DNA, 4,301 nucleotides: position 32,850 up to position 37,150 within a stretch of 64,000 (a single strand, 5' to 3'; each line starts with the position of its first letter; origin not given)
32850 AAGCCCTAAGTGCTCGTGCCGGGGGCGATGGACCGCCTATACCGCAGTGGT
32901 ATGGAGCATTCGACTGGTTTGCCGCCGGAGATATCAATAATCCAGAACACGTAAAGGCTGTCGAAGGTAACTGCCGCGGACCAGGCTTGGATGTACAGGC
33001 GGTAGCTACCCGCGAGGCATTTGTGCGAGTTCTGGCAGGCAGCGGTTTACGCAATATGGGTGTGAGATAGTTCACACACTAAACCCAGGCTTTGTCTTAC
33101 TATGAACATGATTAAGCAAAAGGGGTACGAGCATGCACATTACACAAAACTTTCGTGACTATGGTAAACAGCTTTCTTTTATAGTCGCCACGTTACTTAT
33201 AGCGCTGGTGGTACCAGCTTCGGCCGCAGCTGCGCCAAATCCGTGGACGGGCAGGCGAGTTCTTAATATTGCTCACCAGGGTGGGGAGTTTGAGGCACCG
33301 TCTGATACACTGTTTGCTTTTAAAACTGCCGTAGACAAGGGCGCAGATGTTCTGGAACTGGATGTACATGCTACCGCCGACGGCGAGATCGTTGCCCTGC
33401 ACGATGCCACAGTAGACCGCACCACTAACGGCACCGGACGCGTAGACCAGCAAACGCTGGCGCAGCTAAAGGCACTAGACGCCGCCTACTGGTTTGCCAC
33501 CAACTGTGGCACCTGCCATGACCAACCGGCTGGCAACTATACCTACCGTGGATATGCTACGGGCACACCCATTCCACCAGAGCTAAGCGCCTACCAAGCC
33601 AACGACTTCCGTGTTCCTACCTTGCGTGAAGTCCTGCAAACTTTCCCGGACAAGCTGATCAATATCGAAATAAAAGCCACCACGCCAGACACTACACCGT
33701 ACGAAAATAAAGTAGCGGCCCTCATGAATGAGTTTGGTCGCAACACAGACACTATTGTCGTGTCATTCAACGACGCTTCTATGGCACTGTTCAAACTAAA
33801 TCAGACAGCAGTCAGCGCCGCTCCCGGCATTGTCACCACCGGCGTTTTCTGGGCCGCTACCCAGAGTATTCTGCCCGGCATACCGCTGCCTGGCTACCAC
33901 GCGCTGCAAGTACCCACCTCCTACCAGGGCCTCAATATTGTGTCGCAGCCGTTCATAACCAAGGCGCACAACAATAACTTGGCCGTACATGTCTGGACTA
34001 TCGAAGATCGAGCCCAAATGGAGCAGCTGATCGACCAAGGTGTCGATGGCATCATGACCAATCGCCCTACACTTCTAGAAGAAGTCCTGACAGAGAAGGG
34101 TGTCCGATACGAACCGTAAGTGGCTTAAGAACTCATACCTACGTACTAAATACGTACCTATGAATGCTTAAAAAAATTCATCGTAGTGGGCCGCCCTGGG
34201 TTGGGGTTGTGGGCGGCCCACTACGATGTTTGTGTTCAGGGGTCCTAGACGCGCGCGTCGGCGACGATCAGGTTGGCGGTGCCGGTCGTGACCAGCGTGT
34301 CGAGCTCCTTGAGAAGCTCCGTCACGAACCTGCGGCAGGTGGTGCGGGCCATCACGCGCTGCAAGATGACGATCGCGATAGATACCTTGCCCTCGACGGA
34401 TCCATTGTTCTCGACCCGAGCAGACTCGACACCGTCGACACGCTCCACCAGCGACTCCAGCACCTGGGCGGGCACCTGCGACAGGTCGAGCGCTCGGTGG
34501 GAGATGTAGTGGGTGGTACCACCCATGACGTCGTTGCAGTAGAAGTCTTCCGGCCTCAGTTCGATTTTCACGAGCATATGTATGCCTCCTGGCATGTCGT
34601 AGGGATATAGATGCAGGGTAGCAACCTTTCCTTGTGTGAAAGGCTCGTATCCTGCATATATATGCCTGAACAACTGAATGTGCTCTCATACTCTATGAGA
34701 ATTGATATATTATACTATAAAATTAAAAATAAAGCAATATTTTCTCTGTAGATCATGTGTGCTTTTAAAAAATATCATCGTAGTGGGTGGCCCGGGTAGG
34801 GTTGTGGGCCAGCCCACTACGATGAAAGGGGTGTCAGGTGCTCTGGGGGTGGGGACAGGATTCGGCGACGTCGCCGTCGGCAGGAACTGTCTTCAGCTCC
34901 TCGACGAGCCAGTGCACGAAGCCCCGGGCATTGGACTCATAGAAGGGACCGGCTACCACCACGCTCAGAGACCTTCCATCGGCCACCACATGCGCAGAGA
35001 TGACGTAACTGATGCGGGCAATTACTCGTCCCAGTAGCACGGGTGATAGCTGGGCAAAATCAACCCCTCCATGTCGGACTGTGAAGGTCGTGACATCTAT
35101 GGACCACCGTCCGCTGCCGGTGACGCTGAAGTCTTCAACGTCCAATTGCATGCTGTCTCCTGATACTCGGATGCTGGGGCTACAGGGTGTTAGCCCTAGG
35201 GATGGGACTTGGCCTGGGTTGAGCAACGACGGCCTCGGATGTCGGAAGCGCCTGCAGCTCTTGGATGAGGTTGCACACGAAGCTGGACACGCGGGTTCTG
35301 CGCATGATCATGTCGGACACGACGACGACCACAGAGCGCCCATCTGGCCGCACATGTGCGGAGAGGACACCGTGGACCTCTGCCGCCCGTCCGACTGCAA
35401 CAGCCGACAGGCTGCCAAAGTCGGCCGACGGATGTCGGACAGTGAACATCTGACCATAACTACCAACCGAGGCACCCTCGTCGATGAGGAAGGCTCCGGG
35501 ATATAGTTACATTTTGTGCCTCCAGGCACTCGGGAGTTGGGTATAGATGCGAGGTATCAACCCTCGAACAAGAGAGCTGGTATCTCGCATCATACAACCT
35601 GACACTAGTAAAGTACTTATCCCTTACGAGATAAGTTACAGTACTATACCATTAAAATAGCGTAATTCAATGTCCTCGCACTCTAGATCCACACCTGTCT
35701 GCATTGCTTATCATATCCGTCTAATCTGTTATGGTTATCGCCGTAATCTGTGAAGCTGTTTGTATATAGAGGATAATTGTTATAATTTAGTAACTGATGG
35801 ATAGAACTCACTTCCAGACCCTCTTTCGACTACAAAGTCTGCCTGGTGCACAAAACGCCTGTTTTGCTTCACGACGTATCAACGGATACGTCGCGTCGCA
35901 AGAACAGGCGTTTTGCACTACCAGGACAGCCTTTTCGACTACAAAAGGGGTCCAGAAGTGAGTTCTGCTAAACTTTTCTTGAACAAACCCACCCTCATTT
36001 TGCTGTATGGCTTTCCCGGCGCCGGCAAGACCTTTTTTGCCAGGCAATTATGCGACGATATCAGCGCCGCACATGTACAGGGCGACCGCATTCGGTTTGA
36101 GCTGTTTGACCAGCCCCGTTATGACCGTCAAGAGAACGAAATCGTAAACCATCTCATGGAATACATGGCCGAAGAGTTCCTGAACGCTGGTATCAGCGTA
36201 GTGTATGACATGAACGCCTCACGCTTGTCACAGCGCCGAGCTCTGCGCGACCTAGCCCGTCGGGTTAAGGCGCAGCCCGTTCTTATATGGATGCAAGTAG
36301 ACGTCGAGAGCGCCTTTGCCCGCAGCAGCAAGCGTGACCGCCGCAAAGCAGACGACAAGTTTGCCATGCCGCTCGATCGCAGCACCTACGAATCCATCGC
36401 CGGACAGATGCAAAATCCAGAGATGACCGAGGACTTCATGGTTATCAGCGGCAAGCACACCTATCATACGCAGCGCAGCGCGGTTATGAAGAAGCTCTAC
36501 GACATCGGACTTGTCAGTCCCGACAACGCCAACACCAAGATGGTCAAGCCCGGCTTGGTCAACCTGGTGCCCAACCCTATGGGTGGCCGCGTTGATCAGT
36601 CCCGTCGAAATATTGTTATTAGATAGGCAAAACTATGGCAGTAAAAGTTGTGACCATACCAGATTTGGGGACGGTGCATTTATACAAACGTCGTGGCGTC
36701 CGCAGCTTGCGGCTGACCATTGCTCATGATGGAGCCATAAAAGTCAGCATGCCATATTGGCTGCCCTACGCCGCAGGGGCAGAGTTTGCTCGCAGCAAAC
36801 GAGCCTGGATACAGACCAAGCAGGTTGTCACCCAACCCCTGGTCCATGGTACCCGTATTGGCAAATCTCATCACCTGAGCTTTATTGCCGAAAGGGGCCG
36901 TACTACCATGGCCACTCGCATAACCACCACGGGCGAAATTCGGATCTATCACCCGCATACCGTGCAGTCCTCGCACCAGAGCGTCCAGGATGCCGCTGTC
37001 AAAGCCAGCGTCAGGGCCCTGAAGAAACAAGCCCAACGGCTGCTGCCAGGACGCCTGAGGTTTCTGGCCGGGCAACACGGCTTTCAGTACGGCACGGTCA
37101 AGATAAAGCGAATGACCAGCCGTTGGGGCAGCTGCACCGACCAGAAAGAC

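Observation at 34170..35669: Duplicated GC-rich cassette encoding three paralogous ~105-aa proteins of unknown function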

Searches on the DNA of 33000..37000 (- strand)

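Call 4: search_rna_families(source=window, start=33000, end=37000, threshold=evalue, max_evalue=1, show_alignments=5)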
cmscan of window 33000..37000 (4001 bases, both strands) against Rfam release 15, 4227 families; matches with E-value up to 1: 1.
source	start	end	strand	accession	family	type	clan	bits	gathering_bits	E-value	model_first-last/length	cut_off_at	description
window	34171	34236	+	RF03679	MIR2084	Gene; miRNA;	-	21.5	100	0.42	1-107/107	no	MIR2084 microRNA precursor family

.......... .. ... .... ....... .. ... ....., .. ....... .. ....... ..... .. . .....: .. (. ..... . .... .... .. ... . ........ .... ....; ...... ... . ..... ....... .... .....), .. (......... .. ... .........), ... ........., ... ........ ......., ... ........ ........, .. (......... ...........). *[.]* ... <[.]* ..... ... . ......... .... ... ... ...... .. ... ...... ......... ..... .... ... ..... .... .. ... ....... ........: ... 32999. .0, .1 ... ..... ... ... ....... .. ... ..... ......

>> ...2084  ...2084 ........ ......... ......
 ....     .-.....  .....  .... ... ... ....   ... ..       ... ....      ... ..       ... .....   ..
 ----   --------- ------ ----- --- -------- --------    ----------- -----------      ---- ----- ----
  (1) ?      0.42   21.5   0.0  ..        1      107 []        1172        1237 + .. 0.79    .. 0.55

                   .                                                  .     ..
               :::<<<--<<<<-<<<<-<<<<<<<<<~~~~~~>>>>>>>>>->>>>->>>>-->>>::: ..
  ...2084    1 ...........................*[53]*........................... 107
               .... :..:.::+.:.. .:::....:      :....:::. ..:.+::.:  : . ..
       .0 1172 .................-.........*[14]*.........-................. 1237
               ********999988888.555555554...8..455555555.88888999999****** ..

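Call 45: build_rna_model(alignment_id=A5, structure=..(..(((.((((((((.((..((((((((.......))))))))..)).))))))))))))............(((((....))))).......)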
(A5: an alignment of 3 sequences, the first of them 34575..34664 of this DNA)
Model R1 built from alignment A5 (3 sequences, 95 columns); structure: as given.
model positions 92; base pairs 27; branch points 1; effective number of sequences 1.26; information 0.62 bits per position. Calibrated on 0.2 Mb of random sequence (short: E-values are rough).
structure used (alignment columns):
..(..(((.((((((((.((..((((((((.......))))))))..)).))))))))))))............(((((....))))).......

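Call 46: search_with_rna_model(model_id=R1, sources=[window, L001, L006, L007, L008, L009, L010, L011, L012, L013, L014, L015, L016, L017, L018, L019, L020, L021, L022, L023, L024, L025, L026, L027, L028, L029, L030, L031, L032, L033, L034, L035, L036, L037, L038, L039], max_evalue=10, show_alignments=6)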
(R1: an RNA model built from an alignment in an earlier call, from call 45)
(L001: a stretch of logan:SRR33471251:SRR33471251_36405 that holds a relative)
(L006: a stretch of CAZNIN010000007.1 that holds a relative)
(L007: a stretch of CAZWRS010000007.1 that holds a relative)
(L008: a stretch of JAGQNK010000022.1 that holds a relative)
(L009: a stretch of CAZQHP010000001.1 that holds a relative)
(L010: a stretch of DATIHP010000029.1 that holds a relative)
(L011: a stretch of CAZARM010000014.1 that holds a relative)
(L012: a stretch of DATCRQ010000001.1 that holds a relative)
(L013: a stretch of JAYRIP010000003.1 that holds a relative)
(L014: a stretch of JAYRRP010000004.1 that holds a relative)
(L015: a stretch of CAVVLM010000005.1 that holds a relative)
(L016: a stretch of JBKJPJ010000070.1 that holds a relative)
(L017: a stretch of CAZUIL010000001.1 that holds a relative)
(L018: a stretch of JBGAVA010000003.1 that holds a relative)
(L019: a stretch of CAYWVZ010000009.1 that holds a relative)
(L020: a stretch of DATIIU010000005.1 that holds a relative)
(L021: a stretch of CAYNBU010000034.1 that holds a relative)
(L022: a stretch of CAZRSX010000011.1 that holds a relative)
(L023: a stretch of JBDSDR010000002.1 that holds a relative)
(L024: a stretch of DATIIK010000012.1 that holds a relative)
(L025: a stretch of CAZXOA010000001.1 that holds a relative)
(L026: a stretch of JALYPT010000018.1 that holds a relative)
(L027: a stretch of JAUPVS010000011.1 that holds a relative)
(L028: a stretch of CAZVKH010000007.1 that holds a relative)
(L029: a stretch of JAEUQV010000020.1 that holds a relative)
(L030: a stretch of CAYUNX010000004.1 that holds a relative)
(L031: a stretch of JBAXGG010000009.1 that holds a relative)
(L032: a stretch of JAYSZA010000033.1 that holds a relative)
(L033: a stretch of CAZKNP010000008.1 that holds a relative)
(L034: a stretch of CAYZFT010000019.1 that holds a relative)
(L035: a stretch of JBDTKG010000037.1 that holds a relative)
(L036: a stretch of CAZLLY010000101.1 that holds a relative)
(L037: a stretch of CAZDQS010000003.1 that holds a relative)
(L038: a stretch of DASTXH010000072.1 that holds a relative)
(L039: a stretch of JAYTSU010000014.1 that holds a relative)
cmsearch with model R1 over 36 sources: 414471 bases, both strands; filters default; matches with E-value up to 10: 7.
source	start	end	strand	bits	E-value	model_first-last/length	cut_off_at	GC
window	35510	35598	-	96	7.1e-23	1-92/92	no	0.51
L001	9911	10003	+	90.9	1.6e-21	1-92/92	no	0.56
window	34575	34664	-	89.5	3.8e-21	1-92/92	no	0.46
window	34604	34680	+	31.9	9.9e-06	1-92/92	no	0.43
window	35539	35613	+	24.7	0.00087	1-92/92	no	0.47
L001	9898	9974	-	24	0.0013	1-92/92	no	0.49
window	35149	35196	-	10.9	4.4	1-92/92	no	0.58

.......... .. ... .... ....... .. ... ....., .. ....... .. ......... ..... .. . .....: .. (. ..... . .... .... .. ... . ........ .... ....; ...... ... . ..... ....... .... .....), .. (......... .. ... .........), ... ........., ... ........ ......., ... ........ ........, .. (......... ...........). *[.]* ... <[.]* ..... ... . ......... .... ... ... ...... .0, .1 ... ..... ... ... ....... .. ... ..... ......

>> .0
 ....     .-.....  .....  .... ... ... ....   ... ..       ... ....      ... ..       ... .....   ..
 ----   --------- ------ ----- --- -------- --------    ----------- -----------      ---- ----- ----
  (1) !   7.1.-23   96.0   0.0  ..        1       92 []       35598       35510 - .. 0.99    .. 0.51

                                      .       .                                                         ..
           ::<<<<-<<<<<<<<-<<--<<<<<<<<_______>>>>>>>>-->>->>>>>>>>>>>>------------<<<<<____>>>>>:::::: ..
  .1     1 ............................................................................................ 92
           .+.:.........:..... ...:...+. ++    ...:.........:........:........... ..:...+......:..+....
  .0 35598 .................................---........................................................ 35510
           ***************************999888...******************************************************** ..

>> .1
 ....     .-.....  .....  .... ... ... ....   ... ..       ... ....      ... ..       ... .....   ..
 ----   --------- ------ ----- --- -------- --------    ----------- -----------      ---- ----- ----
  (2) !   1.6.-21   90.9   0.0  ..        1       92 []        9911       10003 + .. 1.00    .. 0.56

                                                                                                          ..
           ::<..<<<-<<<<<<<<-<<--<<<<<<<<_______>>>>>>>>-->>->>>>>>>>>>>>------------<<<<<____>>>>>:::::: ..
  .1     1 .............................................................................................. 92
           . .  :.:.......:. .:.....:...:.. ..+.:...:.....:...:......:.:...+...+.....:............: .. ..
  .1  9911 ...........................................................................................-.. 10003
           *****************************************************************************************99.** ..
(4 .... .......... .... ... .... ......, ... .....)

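Call 61: search_with_rna_model(model_id=R1, sources=[L040, L041], max_evalue=1, show_alignments=4)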
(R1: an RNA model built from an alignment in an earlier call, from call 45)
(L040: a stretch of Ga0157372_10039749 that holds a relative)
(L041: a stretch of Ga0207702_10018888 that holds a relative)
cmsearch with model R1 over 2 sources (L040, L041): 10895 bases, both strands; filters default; matches with E-value up to 1: 0.
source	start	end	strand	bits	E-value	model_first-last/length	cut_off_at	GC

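Call 78: search_with_rna_model(model_id=R1, sources=[L042, L043], max_evalue=1)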
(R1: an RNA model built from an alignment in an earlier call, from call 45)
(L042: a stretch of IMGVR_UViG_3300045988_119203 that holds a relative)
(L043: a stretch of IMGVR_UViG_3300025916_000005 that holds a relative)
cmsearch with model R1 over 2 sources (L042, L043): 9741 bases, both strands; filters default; matches with E-value up to 1: 0.
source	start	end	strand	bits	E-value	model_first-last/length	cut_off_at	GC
